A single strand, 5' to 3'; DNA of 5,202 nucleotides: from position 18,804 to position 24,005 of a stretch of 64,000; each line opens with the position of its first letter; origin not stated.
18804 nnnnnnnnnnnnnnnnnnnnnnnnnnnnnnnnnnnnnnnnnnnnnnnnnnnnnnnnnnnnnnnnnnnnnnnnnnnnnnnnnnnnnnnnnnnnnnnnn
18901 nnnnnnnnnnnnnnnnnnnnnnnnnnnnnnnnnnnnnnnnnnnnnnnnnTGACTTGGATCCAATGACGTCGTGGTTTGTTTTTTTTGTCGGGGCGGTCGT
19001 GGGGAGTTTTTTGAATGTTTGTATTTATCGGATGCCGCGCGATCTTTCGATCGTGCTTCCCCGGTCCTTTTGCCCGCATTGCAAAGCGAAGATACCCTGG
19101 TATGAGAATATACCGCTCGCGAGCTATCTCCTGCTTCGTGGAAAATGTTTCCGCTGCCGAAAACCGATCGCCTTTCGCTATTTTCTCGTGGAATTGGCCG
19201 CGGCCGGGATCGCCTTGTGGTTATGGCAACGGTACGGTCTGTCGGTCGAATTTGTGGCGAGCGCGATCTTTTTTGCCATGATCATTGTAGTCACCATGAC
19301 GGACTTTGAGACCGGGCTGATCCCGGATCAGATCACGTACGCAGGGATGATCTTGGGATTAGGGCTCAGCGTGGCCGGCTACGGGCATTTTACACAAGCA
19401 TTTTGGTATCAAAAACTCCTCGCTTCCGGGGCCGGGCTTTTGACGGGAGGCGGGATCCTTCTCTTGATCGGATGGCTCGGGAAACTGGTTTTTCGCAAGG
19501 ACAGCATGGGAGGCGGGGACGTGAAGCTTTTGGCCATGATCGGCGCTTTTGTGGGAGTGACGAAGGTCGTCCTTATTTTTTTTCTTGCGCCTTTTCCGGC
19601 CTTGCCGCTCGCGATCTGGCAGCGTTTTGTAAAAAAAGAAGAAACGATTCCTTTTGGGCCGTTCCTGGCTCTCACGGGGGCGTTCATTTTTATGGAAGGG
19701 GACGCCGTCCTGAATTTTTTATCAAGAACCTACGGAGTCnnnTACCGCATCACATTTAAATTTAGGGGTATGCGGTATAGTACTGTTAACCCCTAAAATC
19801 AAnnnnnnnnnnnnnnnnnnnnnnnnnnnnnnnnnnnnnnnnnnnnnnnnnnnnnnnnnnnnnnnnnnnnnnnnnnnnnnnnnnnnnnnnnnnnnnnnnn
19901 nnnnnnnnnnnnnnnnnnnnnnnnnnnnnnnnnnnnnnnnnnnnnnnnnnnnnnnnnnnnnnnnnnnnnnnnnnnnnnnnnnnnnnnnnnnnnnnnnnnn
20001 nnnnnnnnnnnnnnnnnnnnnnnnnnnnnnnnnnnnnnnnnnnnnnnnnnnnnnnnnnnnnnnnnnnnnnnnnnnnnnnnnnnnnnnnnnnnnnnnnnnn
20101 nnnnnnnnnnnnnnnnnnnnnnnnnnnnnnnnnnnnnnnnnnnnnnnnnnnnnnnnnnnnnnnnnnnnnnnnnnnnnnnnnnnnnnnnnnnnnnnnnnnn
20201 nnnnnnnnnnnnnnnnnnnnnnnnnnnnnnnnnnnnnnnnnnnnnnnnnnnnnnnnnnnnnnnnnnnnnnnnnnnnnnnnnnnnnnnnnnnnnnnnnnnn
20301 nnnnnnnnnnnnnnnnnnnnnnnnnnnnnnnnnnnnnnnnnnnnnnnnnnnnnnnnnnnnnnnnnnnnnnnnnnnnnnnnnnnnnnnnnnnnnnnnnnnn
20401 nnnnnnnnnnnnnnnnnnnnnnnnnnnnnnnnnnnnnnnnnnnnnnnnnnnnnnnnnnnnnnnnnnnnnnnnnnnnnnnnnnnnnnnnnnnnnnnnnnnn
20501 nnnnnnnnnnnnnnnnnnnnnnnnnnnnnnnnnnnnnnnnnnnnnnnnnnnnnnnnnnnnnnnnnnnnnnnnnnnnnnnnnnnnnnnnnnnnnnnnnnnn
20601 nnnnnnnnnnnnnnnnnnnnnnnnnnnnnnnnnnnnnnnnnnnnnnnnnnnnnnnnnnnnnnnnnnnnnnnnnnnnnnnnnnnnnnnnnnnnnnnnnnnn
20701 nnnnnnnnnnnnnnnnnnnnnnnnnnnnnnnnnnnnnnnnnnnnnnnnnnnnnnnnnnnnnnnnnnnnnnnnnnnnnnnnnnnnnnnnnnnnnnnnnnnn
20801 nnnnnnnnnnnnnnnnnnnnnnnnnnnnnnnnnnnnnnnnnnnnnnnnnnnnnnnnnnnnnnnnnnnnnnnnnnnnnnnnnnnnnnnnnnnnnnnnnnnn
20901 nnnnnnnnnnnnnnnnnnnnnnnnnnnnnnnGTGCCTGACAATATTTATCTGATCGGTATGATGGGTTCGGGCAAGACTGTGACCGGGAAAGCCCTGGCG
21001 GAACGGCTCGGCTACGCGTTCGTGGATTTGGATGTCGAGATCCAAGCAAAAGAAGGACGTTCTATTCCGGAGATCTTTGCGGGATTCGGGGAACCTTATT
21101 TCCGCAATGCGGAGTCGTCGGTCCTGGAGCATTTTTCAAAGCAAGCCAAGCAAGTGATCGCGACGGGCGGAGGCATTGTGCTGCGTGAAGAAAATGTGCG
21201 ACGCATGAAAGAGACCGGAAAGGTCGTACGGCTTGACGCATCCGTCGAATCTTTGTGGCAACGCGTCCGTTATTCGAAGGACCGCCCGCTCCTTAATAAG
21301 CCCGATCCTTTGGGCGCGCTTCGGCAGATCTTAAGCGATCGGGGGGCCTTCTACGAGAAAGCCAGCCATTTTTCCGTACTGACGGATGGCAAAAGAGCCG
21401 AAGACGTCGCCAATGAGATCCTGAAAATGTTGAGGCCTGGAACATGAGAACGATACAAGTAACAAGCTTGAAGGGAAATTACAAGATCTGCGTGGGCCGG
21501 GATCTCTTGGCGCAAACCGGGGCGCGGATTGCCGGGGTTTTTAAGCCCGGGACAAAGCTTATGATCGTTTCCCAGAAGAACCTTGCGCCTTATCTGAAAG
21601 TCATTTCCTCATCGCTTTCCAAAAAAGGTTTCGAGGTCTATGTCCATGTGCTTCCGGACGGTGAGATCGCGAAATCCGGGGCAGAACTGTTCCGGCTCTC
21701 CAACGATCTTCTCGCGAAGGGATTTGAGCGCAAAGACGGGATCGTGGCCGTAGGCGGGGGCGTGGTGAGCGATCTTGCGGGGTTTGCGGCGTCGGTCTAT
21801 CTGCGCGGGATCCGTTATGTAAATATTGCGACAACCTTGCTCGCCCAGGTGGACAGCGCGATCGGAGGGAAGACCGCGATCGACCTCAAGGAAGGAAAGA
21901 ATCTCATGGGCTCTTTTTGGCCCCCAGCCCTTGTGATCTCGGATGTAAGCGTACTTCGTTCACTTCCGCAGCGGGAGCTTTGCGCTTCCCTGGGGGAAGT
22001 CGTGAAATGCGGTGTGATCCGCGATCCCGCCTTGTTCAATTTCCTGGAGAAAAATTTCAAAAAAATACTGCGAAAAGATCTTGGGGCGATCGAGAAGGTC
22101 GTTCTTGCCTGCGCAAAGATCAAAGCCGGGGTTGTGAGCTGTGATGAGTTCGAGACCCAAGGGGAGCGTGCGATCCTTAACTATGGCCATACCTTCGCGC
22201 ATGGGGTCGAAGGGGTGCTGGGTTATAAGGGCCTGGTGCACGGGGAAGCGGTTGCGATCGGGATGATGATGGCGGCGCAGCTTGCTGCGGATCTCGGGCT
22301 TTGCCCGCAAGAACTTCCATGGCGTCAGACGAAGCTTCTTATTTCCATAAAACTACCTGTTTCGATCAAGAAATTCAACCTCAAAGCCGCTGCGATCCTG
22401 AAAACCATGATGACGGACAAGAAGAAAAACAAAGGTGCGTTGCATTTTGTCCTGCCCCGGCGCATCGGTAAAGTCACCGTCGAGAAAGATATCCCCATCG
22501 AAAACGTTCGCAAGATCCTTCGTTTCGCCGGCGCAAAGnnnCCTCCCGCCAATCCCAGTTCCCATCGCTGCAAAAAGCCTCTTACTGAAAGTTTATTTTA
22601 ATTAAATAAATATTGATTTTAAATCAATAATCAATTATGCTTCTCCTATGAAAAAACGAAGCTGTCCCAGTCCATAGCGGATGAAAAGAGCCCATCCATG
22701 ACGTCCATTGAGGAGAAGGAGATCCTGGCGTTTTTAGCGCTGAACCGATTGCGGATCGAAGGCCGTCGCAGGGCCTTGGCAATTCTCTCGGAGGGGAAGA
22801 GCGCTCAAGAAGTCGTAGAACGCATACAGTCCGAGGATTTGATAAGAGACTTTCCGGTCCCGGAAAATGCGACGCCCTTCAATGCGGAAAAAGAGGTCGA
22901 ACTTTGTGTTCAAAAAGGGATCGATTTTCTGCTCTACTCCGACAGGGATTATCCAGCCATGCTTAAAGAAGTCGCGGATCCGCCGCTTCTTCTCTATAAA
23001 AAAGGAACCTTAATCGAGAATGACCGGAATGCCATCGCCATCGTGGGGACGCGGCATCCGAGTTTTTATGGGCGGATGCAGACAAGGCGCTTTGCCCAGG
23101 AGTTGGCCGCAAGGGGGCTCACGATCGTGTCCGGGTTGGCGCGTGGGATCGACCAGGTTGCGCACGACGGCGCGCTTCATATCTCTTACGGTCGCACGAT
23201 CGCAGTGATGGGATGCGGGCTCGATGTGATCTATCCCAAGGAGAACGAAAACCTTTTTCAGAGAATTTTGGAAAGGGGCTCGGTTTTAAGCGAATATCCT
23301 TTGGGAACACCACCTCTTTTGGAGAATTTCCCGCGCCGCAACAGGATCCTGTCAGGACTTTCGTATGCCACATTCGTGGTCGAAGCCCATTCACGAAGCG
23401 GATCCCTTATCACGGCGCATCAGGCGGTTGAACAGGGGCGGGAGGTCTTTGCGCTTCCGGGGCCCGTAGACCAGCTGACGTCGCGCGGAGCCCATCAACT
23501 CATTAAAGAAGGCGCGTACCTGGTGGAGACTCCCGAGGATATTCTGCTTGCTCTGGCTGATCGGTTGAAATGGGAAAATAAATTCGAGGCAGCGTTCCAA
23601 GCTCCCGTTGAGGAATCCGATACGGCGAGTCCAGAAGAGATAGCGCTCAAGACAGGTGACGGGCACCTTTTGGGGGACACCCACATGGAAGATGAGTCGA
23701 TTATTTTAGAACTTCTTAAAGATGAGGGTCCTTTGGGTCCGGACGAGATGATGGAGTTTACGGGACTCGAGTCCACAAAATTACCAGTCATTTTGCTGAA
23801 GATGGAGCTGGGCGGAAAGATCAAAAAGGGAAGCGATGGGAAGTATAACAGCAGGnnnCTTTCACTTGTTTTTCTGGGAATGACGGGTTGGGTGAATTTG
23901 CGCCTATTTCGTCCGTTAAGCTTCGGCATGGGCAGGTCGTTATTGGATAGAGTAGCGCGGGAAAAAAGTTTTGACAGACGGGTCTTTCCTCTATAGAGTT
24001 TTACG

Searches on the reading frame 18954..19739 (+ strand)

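Call 53: search_protein_families(library=pfam, proteins=[window:18954-19739:+], max_evalue=0.0001)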
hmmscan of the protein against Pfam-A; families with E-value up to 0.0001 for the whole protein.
window:18954-19739:+ (262 aa): 2 families
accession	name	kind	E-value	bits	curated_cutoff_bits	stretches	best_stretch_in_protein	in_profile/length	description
PF06750.18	A24_N_bact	-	9.7e-33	112.5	23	1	12-92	2-82/84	Bacterial Peptidase A24 N-terminal domain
PF01478.23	Peptidase_A24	-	8.4e-16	58.8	26.5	1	105-220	2-103/104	Type IV leader peptidase family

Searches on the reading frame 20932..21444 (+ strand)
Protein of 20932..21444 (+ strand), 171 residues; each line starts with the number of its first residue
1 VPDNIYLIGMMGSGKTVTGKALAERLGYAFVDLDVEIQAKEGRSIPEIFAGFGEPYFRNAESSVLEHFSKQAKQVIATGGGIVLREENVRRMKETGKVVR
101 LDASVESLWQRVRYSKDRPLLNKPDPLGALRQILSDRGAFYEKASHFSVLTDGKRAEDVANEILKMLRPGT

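Call 53: search_protein_families(library=pfam, proteins=[window:20932-21444:+], max_evalue=0.0001)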
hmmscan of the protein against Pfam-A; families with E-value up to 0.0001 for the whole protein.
window:20932-21444:+ (171 aa): 4 families
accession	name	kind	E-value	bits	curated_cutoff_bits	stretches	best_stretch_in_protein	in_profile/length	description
PF01202.28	SKI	-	1.6e-46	158.8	22.1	1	11-167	1-158/159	Shikimate kinase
PF13671.12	AAA_33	-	2.2e-07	31.7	27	1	5-99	2-89/143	AAA domain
PF13238.12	AAA_18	-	4e-07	31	29.4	1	5-114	1-110/128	AAA domain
PF13189.12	Cytidylate_kin2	-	3.3e-05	24.6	28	0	9-68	6-63/176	Cytidylate kinase-like family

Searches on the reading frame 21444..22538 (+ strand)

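Call 53: search_protein_families(library=pfam, proteins=[window:21444-22538:+], max_evalue=0.0001)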
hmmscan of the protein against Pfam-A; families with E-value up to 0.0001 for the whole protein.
window:21444-22538:+ (365 aa): 4 families
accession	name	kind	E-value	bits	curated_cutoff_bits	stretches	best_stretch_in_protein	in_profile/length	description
PF24621.2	DHQS_C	-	8.8e-43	146.1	27.6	1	183-328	2-144/144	3-dehydroquinate synthase C-terminal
PF01761.26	DHQ_synthase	-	1.8e-41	140.8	24.2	1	69-179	3-113/115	3-dehydroquinate synthase N-terminal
PF13685.12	Fe-ADH_2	-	3.7e-06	27.5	28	1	38-172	21-146/149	Iron-containing alcohol dehydrogenase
PF00465.25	Fe-ADH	-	1.6e-05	25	31.3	1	14-120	3-104/168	Iron-containing alcohol dehydrogenase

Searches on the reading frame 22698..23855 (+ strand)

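Call 54: search_protein_families(library=pfam, proteins=[window:22698-23855:+], max_evalue=0.0001)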
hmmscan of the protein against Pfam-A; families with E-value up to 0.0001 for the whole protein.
window:22698-23855:+ (386 aa): 2 families
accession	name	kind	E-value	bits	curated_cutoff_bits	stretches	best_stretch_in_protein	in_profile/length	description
PF02481.21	DNA_processg_A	-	2.1e-76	256.3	29.6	1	72-277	4-211/212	DNA recombination-mediator protein A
PF17782.7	DprA_WH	-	4.9e-05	23.7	22.9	0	331-378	12-58/61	DprA winged helix domain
